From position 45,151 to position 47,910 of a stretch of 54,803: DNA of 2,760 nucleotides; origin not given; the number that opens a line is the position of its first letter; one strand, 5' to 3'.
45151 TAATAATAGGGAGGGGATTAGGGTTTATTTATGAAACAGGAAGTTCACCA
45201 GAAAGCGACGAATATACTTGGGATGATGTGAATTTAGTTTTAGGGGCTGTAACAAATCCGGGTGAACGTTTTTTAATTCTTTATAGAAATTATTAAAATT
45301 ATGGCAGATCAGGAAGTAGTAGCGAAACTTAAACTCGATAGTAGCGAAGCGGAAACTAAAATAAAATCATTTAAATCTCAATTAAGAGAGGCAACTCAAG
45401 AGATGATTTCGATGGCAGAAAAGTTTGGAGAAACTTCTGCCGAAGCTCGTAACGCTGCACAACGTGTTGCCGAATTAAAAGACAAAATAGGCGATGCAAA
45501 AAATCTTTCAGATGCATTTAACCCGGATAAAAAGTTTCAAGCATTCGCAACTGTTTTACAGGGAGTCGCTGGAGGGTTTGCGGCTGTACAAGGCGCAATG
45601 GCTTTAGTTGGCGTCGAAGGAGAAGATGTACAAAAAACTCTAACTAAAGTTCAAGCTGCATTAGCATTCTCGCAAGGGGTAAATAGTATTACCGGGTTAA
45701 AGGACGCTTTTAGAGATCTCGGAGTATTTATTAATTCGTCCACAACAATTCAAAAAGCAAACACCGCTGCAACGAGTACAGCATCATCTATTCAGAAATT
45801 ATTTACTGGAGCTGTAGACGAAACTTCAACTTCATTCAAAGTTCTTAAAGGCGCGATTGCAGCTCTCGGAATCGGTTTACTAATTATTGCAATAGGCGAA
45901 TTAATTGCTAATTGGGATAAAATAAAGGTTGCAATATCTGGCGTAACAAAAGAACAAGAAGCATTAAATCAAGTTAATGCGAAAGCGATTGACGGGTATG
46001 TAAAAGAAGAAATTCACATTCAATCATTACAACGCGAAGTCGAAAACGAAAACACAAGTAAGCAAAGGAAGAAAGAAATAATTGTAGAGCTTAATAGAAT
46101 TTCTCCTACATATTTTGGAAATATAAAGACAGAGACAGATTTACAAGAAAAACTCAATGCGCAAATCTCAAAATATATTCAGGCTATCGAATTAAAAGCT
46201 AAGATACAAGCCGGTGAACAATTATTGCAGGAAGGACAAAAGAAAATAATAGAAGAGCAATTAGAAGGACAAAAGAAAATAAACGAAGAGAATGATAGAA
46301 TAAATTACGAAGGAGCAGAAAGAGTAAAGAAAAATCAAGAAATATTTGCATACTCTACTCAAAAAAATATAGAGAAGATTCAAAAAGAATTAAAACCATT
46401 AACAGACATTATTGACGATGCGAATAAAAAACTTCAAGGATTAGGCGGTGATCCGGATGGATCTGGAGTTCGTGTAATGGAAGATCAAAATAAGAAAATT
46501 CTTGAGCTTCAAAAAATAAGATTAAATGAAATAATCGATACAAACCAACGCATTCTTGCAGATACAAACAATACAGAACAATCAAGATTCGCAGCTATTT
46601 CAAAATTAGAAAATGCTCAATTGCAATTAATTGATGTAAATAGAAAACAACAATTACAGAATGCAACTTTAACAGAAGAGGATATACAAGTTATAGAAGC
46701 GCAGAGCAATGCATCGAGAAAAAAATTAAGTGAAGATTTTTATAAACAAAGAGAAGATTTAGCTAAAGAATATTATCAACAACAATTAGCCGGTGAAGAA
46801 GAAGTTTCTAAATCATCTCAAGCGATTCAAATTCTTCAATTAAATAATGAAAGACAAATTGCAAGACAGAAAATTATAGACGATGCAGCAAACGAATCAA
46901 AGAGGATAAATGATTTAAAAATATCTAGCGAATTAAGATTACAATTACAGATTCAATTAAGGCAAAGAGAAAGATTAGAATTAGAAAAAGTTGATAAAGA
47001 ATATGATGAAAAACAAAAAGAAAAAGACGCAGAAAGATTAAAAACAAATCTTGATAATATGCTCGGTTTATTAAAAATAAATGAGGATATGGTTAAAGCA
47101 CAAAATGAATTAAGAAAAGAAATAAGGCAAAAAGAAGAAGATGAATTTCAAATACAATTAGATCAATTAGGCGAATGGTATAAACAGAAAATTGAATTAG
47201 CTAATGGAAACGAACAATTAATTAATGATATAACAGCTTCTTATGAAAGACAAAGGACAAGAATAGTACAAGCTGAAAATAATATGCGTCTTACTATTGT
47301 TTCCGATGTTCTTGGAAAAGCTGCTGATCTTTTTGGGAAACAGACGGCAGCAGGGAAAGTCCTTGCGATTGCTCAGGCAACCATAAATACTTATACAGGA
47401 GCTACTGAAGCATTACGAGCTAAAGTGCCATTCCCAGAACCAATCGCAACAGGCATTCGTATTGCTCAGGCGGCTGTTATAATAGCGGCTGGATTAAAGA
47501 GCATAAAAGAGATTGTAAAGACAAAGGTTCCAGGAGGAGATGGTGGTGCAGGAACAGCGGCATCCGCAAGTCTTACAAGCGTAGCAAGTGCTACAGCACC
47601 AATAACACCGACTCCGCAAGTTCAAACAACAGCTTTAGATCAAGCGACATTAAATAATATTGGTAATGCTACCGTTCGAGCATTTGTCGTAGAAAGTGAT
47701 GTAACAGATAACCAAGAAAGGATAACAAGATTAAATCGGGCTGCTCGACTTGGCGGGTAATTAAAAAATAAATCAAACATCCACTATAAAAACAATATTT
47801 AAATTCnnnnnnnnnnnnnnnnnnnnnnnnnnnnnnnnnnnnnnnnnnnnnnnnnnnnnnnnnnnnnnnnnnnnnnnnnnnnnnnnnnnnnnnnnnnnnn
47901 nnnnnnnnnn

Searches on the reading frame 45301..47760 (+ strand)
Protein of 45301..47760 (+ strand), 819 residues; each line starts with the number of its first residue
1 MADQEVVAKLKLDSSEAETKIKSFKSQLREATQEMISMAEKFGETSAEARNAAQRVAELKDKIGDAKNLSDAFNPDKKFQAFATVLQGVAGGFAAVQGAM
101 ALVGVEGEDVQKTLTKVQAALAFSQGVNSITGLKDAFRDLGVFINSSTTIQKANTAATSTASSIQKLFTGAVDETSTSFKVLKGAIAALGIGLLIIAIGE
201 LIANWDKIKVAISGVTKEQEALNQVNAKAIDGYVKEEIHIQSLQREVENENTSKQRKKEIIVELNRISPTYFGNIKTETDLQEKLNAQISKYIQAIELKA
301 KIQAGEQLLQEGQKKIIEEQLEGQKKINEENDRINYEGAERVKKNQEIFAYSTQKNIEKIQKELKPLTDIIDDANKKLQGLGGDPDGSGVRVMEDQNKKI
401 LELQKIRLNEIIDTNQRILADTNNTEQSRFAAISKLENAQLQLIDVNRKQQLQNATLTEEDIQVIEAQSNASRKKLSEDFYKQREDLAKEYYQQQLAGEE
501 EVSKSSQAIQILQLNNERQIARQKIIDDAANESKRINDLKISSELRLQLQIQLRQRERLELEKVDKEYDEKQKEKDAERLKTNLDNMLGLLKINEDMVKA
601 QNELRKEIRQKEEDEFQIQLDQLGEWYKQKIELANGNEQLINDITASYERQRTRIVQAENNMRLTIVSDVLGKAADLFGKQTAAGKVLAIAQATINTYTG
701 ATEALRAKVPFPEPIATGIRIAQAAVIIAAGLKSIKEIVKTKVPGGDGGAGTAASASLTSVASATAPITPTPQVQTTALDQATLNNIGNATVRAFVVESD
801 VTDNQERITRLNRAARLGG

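Call 55: search_protein_families(library=phrogs, proteins=[window:45301-47760:+], max_evalue=0.00001)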
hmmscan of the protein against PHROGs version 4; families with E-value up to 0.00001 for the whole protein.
window:45301-47760:+ (819 aa): 4 families
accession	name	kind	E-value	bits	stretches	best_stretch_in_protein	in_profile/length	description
phrog_14295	-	unknown function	7e-15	54.8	1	9-652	186-751/1439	-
phrog_21917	-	unknown function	5.9e-13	48.5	1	17-130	147-262/1395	-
phrog_1538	-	tail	1.6e-08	34.7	0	424-743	381-705/811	tail length tape measure protein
phrog_32985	-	unknown function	8.1e-06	25.6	1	649-806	527-674/686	-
